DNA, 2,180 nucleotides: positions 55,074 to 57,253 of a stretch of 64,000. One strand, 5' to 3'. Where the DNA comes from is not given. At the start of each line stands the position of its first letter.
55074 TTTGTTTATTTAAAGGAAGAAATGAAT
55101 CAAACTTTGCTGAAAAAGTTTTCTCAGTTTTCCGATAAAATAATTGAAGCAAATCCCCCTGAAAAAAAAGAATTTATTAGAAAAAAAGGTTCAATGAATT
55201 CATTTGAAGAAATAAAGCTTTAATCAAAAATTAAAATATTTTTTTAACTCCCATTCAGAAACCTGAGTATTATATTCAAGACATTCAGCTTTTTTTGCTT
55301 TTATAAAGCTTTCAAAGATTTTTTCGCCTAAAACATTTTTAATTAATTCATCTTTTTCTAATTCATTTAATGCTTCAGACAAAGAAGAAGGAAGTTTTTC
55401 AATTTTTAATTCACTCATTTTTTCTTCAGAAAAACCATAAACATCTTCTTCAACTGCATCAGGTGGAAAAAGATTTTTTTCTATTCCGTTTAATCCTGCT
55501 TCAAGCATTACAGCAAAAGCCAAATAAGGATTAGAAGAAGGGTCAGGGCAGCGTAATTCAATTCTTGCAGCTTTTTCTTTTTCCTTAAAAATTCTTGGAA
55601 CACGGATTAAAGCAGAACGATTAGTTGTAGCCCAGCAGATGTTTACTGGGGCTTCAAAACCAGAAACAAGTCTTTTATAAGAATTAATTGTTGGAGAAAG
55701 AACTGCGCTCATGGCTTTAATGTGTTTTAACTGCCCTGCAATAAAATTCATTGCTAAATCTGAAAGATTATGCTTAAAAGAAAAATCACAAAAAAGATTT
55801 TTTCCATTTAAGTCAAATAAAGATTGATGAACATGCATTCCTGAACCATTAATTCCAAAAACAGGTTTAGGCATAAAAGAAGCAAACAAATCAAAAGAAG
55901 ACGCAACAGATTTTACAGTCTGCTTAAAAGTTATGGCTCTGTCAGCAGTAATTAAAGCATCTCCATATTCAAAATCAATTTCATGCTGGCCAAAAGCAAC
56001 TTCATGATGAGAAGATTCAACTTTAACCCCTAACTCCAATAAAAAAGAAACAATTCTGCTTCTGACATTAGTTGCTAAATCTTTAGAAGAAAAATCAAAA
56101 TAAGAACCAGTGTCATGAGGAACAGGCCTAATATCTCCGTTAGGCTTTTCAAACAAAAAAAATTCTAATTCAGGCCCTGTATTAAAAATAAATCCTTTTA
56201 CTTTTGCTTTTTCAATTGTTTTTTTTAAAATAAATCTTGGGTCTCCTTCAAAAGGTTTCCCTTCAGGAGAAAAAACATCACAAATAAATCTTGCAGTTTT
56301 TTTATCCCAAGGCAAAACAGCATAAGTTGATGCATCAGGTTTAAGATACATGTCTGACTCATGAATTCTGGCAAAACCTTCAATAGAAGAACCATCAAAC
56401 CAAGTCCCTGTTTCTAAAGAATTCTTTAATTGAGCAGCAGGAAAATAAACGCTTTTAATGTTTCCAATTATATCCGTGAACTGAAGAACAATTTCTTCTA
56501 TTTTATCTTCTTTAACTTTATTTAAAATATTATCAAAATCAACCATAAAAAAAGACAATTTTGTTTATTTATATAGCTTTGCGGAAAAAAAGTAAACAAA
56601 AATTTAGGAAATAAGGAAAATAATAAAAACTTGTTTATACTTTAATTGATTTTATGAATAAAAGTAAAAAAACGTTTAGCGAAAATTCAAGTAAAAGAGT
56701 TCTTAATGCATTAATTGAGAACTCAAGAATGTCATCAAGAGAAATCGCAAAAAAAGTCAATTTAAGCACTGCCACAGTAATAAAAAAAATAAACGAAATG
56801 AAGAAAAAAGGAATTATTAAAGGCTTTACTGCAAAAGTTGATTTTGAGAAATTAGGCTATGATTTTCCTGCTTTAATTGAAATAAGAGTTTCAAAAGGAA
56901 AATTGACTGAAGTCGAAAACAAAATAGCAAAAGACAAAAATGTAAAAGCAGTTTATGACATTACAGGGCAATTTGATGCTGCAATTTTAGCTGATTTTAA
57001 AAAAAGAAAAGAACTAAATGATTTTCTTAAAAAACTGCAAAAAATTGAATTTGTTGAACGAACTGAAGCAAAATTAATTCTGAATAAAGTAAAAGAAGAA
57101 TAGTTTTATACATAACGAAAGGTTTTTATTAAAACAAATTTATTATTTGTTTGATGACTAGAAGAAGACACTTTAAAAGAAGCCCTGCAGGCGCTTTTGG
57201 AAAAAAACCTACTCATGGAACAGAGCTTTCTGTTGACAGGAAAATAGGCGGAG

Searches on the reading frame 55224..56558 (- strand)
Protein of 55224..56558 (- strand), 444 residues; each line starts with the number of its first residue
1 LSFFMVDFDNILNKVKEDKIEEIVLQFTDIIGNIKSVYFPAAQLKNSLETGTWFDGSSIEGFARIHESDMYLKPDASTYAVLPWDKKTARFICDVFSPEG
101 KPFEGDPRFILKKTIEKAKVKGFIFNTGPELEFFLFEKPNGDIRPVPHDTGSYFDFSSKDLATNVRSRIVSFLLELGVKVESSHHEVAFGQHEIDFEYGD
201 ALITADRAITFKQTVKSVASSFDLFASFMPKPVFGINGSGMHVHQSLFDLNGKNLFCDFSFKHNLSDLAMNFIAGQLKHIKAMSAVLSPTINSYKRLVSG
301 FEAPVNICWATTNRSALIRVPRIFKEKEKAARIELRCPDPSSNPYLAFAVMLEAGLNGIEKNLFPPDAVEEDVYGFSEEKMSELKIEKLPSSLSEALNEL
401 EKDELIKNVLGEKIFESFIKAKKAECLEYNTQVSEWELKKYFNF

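Call 12: search_protein_families(library=pfam, proteins=[window:55224-56558:-], max_evalue=0.01)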
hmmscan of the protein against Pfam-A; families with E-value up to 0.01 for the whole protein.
window:55224-56558:- (444 aa): 2 families
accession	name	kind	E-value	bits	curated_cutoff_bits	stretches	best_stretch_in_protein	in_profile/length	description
PF00120.29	Gln-synt_C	-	8.6e-126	420.1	24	1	105-441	2-344/344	Glutamine synthetase, catalytic domain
PF03951.24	Gln-synt_N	-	2.2e-29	101.3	33.4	1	20-98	2-82/82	Glutamine synthetase, beta-Grasp domain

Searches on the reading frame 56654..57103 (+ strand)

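Call 12: search_protein_families(library=pfam, proteins=[window:56654-57103:+], max_evalue=0.01)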
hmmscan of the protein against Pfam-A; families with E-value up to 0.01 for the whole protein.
window:56654-57103:+ (149 aa): 22 families
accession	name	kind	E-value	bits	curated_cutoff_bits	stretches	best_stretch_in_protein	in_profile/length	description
PF13412.12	HTH_24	-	1e-12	47.9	21.9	1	13-56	5-48/48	Winged helix-turn-helix DNA-binding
PF01037.27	AsnC_trans_reg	-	1.5e-11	44.5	25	1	75-144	1-72/73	Lrp/AsnC ligand binding domain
PF13404.12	HTH_AsnC-type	-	4.1e-08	33.4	27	1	14-49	6-41/42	AsnC-type helix-turn-helix domain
PF01978.25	TrmB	-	3.8e-06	27.1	25.6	1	15-56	12-53/68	Sugar-specific transcriptional regulator TrmB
PF01047.28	MarR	-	5.6e-06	26.6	24.6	1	16-56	8-48/59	MarR family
PF08279.18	HTH_11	-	7.7e-06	26.1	25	1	16-54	5-44/55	HTH domain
PF22451.2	NirdL-like_HTH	-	7.1e-05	22.7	27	1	29-55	20-46/47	Siroheme decarboxylase NirDL-like HTH domain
PF13545.12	HTH_Crp_2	-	9.3e-05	22.8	27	1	25-56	22-53/70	Crp-like helix-turn-helix domain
PF12802.13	MarR_2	-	0.00014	22.4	27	1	15-55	9-50/61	MarR family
PF25212.1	HVO_A0114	-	0.00063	19.9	27.6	1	14-56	25-67/84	HVO_A0114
PF01022.26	HTH_5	-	0.0013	19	22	1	15-56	6-46/47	Bacterial regulatory protein, arsR family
PF05043.19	Mga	-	0.0018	19.3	21.1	1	6-51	11-56/87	Mga helix-turn-helix domain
PF02082.26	Rrf2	-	0.0022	18.6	30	1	22-56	20-54/132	Iron-dependent Transcriptional regulator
PF24034.1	DUF7343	-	0.0027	18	27.6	1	13-58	5-51/62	Domain of unknown function (DUF7343)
PF24270.1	HTH_Cmi2_C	-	0.0042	17.8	27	0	15-56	79-119/125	Cmi2, C-terminal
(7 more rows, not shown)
